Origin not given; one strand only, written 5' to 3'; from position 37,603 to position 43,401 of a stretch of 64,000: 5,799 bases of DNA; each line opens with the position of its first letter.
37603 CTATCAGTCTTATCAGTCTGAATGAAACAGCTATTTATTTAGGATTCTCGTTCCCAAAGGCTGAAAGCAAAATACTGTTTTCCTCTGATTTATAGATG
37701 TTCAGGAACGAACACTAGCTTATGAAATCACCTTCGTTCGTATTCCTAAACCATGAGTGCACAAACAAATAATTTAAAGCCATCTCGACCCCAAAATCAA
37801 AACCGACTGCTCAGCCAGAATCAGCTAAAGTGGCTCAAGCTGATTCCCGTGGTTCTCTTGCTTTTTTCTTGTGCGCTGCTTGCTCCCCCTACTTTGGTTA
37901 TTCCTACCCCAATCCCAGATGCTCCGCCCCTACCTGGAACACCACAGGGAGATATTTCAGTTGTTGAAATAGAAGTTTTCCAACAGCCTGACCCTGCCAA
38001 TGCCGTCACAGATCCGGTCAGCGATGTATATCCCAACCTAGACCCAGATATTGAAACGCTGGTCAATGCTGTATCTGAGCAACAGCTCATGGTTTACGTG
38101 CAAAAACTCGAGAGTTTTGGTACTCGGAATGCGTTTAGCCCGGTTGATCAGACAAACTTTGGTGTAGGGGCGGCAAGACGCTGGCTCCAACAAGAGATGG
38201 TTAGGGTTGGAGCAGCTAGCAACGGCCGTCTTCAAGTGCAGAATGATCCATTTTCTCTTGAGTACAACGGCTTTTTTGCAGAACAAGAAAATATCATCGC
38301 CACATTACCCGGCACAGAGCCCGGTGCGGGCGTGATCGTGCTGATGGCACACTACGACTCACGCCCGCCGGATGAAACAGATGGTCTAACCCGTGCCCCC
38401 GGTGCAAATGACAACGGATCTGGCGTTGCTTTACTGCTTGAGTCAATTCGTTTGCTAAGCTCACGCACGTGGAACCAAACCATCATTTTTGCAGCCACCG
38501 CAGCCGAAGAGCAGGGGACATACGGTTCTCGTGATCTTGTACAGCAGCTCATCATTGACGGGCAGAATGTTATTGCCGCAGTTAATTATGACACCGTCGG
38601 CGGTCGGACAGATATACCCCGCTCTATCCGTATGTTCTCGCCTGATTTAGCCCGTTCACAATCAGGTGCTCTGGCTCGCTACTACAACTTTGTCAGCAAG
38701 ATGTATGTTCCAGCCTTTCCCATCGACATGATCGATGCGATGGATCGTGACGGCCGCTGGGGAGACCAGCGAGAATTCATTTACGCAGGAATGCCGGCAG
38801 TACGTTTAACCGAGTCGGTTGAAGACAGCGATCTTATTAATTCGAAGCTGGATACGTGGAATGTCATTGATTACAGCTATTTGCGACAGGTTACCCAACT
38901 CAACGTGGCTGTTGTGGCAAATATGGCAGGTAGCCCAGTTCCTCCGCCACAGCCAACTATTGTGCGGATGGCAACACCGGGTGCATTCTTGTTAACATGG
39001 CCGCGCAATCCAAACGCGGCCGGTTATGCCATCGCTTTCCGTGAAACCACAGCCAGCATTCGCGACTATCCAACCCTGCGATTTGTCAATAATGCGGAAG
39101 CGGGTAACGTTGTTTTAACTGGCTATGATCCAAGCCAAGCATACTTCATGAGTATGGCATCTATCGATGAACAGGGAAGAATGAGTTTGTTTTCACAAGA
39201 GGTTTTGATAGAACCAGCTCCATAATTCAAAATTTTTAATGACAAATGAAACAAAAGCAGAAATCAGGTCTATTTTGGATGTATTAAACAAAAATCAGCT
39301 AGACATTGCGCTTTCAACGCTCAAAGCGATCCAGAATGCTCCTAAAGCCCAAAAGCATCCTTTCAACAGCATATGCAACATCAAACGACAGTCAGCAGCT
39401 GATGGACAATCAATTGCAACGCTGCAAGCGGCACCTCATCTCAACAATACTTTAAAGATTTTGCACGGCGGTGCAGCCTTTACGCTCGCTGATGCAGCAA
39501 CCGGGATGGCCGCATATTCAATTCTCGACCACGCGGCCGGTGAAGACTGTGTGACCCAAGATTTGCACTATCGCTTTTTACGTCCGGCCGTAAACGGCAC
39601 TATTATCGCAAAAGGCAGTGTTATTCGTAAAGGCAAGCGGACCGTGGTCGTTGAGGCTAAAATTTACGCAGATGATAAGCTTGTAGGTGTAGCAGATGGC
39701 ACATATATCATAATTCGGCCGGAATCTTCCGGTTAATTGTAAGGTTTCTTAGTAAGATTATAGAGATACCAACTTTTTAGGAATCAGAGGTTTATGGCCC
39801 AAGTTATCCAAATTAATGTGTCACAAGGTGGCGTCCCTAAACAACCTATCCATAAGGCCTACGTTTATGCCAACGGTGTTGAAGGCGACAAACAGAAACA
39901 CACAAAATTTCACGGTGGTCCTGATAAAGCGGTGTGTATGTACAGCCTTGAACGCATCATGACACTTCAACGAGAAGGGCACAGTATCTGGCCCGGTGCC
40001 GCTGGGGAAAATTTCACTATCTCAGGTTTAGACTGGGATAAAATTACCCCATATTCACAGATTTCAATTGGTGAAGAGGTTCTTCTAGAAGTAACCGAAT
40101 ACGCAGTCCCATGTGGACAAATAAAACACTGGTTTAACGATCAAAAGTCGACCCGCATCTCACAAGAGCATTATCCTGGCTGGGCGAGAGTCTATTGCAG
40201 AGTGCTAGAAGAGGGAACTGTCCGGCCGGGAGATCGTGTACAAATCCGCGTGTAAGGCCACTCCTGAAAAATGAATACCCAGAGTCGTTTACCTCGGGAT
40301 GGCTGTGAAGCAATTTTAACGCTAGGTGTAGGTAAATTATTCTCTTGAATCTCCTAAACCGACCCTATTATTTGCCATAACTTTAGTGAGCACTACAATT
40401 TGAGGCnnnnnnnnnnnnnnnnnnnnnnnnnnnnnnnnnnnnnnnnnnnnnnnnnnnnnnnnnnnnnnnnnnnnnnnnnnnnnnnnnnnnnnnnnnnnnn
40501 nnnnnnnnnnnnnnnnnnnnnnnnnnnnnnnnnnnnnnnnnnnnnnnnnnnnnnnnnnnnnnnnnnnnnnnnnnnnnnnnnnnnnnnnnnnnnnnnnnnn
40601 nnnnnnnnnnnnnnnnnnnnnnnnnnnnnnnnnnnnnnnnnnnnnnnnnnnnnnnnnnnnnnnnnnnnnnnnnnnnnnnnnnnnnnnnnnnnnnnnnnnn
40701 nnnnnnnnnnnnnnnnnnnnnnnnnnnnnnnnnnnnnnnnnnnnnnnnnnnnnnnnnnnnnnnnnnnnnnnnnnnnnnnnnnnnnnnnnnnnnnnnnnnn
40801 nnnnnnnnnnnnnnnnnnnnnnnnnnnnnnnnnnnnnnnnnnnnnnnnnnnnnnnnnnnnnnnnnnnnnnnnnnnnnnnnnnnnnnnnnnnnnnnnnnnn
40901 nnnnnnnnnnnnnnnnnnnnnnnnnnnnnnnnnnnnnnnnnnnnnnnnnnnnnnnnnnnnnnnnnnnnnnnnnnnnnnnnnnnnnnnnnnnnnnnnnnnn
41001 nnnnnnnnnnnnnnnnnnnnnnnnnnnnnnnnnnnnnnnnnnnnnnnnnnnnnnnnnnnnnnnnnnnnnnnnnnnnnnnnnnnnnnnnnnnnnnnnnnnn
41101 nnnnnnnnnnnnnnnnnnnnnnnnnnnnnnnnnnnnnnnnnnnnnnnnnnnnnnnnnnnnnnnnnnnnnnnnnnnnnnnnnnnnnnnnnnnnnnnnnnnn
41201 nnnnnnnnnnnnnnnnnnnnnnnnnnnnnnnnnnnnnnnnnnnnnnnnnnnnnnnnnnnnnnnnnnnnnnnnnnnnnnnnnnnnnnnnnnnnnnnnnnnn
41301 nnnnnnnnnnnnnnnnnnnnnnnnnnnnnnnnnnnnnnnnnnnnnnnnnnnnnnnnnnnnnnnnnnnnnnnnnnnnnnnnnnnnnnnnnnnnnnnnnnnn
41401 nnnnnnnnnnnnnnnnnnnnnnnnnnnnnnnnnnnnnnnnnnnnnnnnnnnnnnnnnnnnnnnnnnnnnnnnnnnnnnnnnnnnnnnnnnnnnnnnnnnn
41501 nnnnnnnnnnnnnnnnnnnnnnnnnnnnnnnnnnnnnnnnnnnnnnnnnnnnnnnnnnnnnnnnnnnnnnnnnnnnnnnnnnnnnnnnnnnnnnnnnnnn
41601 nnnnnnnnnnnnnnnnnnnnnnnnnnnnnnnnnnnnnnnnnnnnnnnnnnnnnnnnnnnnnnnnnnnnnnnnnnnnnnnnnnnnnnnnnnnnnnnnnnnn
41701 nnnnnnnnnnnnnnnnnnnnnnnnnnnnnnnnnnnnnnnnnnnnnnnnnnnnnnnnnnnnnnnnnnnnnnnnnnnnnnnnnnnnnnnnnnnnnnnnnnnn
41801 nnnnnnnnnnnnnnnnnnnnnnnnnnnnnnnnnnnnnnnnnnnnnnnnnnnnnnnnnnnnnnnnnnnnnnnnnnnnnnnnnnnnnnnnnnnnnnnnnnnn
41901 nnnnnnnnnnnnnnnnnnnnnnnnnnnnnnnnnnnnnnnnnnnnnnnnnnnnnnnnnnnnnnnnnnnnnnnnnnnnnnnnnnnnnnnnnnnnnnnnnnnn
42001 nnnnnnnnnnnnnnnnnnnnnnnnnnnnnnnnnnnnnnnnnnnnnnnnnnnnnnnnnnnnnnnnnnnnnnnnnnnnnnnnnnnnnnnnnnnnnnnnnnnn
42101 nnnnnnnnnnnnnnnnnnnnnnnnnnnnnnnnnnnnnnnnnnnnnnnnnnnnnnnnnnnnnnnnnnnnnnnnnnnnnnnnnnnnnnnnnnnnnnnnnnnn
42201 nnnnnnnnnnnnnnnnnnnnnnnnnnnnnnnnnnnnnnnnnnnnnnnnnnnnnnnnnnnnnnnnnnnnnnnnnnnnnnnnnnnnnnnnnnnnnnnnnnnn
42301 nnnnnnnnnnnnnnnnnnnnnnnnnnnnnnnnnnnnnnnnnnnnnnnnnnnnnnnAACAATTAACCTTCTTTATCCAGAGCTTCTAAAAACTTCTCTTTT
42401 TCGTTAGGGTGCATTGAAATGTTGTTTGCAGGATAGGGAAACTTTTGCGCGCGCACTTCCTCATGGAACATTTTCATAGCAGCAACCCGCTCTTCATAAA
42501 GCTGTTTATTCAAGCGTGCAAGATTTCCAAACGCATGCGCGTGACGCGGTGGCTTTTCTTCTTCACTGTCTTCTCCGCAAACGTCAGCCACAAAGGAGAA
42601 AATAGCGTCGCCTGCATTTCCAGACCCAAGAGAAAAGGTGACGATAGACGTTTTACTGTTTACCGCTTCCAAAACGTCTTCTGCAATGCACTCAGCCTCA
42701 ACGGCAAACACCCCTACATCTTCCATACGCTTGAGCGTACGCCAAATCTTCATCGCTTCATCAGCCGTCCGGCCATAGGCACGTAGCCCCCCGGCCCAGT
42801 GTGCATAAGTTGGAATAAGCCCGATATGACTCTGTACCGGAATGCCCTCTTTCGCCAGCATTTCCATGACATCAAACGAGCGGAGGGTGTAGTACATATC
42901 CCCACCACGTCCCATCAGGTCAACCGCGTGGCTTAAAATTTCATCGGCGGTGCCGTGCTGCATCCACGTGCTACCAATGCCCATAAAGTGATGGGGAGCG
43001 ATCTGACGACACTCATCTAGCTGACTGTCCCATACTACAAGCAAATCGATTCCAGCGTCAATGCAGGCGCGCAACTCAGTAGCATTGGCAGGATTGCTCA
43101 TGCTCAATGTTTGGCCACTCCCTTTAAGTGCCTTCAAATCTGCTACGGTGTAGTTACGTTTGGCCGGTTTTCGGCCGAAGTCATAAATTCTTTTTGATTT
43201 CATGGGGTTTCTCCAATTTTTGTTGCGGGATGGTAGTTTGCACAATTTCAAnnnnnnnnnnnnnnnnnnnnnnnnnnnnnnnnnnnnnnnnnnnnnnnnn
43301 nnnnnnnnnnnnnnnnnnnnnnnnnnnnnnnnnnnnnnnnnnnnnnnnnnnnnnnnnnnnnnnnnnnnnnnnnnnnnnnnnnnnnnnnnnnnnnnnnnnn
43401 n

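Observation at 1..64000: Hyper-abundant palindrome CGGCCG: HIP1-like behaviour with a different core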

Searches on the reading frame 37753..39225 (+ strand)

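Call 7: search_protein_families(library=pfam, proteins=[window:37753-39225:+])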
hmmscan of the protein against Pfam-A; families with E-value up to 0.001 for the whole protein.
window:37753-39225:+ (490 aa): 2 families
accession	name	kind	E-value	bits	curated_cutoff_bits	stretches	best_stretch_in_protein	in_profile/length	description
PF04389.22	Peptidase_M28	-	4e-30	105.4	21.3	1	180-387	1-192/193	Peptidase family M28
PF01546.33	Peptidase_M20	-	5e-08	33.5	24.6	1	197-275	2-91/206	Peptidase family M20/M25/M40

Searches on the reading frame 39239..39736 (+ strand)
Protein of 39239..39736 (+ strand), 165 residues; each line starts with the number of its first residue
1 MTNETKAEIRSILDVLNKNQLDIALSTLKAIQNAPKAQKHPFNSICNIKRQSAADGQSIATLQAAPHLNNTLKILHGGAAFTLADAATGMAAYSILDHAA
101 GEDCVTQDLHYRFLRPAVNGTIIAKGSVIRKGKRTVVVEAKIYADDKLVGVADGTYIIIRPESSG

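Call 33: search_protein_families(library=pfam, max_evalue=0.00001, proteins=[window:39239-39736:+])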
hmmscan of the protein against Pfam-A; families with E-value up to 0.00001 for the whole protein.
window:39239-39736:+ (165 aa): 1 family
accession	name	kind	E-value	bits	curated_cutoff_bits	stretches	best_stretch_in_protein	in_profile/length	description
PF03061.28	4HBT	-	2.2e-15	57.2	20.6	1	73-148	2-76/79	Thioesterase superfamily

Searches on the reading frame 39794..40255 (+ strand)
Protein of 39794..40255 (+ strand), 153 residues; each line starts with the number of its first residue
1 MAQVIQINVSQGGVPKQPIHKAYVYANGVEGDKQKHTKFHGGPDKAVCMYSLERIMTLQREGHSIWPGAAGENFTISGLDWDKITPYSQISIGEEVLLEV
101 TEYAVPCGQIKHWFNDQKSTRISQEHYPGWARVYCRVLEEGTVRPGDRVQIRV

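Call 33: search_protein_families(library=pfam, max_evalue=0.00001, proteins=[window:39794-40255:+])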
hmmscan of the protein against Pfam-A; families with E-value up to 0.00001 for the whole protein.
window:39794-40255:+ (153 aa): 1 family
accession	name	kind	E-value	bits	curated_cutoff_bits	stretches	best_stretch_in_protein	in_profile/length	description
PF03473.23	MOSC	-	1.5e-23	83.5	22.7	1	37-150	2-120/120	MOSC domain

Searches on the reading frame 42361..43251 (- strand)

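Call 34: search_protein_families(library=pfam, max_evalue=0.00001, proteins=[window:42361-43251:-])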
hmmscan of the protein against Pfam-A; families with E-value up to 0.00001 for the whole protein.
window:42361-43251:- (296 aa): 1 family
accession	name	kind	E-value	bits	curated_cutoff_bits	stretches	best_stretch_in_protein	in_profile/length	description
PF02548.21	Pantoate_transf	-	1.6e-27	97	28.7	1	125-272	119-257/259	Ketopantoate hydroxymethyltransferase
